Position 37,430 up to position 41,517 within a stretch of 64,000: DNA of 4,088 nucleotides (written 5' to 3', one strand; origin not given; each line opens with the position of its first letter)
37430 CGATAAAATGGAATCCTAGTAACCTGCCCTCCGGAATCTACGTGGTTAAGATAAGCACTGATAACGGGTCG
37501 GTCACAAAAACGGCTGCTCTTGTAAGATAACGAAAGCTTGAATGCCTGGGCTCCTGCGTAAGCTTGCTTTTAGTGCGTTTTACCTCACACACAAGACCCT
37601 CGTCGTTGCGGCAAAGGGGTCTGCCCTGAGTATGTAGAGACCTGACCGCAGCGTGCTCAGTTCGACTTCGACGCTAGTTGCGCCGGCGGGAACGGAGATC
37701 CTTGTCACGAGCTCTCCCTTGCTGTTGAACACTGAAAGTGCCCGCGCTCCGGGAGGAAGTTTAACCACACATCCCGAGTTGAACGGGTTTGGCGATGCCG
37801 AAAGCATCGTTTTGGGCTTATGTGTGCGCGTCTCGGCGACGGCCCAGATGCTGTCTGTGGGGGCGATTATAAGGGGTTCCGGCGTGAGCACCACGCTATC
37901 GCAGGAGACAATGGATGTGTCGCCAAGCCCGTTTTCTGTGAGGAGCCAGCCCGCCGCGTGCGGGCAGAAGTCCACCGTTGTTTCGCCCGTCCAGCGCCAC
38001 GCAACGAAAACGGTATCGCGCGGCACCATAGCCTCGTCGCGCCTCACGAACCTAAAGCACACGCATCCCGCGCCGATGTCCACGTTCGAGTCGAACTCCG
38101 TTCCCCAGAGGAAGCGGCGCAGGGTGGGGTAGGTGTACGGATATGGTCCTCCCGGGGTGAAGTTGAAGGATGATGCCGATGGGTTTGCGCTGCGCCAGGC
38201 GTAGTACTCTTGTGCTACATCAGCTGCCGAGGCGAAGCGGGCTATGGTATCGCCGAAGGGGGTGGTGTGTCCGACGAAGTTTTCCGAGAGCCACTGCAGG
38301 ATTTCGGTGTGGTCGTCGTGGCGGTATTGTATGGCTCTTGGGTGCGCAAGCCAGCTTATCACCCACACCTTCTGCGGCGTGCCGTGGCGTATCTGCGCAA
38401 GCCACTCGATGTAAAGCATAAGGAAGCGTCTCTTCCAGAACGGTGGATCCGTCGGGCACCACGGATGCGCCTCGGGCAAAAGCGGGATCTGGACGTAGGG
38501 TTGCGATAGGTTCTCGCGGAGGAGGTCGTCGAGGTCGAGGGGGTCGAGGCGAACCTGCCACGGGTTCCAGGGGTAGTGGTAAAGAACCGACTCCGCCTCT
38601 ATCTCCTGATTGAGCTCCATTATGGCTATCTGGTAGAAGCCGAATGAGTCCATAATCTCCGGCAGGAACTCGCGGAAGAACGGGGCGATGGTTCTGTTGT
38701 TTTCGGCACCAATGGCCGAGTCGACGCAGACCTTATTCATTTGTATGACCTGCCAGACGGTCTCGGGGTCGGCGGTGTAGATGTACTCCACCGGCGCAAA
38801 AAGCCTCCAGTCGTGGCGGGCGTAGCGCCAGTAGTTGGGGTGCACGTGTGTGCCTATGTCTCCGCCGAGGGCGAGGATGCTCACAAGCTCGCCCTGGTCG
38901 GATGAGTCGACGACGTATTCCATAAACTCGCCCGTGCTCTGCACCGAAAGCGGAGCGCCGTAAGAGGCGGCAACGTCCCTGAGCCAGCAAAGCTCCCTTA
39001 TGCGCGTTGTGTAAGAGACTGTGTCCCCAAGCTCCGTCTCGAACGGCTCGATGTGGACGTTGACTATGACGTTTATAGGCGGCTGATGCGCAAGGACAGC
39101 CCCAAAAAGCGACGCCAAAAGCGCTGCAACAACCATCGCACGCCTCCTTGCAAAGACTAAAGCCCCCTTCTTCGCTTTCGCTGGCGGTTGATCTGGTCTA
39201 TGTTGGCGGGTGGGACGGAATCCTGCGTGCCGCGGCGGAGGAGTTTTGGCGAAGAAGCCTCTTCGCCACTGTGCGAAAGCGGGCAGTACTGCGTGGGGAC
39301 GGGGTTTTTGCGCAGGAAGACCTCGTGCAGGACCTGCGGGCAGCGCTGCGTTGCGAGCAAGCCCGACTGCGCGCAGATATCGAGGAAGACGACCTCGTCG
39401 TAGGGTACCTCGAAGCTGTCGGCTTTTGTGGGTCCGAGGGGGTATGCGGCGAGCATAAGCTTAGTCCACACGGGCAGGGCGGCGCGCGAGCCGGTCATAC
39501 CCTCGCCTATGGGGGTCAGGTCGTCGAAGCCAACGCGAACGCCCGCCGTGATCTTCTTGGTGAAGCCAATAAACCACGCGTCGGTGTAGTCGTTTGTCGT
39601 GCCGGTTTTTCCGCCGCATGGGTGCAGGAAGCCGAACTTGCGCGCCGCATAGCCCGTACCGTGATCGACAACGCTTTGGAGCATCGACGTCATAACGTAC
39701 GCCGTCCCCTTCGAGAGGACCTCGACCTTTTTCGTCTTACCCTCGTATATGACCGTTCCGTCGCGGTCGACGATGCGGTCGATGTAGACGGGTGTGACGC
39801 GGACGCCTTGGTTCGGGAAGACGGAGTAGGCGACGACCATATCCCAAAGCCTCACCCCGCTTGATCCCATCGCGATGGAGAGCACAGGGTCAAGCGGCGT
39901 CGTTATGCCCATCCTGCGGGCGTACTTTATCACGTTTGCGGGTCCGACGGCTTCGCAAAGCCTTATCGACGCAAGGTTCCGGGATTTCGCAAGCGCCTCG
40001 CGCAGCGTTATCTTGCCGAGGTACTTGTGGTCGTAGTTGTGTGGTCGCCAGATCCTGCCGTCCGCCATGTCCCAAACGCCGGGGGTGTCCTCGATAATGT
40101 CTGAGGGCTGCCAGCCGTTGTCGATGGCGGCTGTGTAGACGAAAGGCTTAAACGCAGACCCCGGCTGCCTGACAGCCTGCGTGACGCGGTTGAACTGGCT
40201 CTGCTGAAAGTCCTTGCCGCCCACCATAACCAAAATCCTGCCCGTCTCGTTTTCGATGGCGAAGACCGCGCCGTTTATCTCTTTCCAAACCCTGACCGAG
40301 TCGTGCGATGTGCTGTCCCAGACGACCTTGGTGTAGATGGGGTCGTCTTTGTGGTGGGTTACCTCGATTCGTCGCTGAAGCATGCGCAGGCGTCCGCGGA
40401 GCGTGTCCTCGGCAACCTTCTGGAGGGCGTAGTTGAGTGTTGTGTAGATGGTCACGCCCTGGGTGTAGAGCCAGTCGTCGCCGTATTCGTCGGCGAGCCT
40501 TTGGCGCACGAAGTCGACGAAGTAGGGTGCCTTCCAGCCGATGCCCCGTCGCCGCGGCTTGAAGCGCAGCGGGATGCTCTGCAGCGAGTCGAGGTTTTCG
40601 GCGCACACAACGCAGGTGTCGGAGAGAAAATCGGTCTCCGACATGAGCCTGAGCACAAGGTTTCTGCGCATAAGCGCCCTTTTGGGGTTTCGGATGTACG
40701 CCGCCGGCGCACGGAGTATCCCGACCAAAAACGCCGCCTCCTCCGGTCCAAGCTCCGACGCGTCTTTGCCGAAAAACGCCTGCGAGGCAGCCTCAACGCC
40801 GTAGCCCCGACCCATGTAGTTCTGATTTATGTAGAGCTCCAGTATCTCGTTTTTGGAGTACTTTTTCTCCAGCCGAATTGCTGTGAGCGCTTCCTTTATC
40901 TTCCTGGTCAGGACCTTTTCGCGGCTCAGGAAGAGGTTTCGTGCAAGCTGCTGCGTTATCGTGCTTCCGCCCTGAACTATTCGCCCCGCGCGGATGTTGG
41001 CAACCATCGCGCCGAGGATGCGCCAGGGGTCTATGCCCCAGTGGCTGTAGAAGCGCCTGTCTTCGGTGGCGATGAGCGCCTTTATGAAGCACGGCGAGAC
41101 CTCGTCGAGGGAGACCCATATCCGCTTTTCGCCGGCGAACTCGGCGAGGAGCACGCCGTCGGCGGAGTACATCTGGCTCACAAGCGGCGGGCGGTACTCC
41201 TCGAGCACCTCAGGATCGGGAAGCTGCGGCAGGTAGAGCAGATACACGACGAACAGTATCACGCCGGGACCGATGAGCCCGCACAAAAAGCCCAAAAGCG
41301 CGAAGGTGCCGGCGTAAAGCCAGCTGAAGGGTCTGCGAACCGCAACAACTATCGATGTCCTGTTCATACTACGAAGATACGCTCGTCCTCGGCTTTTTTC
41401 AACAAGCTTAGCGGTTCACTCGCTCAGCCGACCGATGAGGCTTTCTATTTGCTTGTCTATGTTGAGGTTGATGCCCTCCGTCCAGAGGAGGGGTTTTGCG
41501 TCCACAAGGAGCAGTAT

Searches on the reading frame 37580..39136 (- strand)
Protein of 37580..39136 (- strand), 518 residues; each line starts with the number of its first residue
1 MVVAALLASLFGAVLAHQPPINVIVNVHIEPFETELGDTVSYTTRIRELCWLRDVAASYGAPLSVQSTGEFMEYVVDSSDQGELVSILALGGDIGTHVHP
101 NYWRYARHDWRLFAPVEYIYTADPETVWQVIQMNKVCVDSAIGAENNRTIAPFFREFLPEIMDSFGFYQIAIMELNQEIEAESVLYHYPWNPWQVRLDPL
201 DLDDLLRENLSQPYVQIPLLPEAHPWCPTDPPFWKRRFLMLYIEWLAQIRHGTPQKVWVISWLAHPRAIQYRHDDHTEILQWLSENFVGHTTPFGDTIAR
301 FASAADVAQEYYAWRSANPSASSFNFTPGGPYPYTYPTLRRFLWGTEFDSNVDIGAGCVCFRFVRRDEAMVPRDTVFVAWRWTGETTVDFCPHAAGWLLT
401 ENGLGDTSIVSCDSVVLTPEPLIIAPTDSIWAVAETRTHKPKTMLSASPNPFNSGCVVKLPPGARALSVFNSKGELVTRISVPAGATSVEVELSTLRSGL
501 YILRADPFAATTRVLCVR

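Call 22: search_protein_families(library=pfam, proteins=[window:37580-39136:-], max_evalue=0.001)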
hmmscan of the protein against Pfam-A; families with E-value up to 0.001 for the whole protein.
window:37580-39136:- (518 aa): 1 family
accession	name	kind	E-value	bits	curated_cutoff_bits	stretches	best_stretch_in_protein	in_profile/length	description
PF18962.6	Por_Secre_tail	-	7.2e-05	23.4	27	1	449-505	3-62/75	Secretion system C-terminal sorting domain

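Call 47: search_protein_families(library=ncbifam, proteins=[window:37580-39136:-], max_evalue=0.0001)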
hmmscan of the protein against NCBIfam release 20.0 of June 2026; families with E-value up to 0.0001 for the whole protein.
window:37580-39136:- (518 aa): 0 families

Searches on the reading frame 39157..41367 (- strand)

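Call 22: search_protein_families(library=pfam, proteins=[window:39157-41367:-], max_evalue=0.001)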
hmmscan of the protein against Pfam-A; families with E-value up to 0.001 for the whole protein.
window:39157-41367:- (736 aa): 2 families
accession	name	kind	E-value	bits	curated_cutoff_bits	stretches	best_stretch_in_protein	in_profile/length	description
PF00912.28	Transgly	-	3.6e-62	209.4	27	1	71-242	2-177/178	Transglycosylase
PF00905.27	Transpeptidase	-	2.5e-33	116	22.1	1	366-605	1-267/299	Penicillin binding protein transpeptidase domain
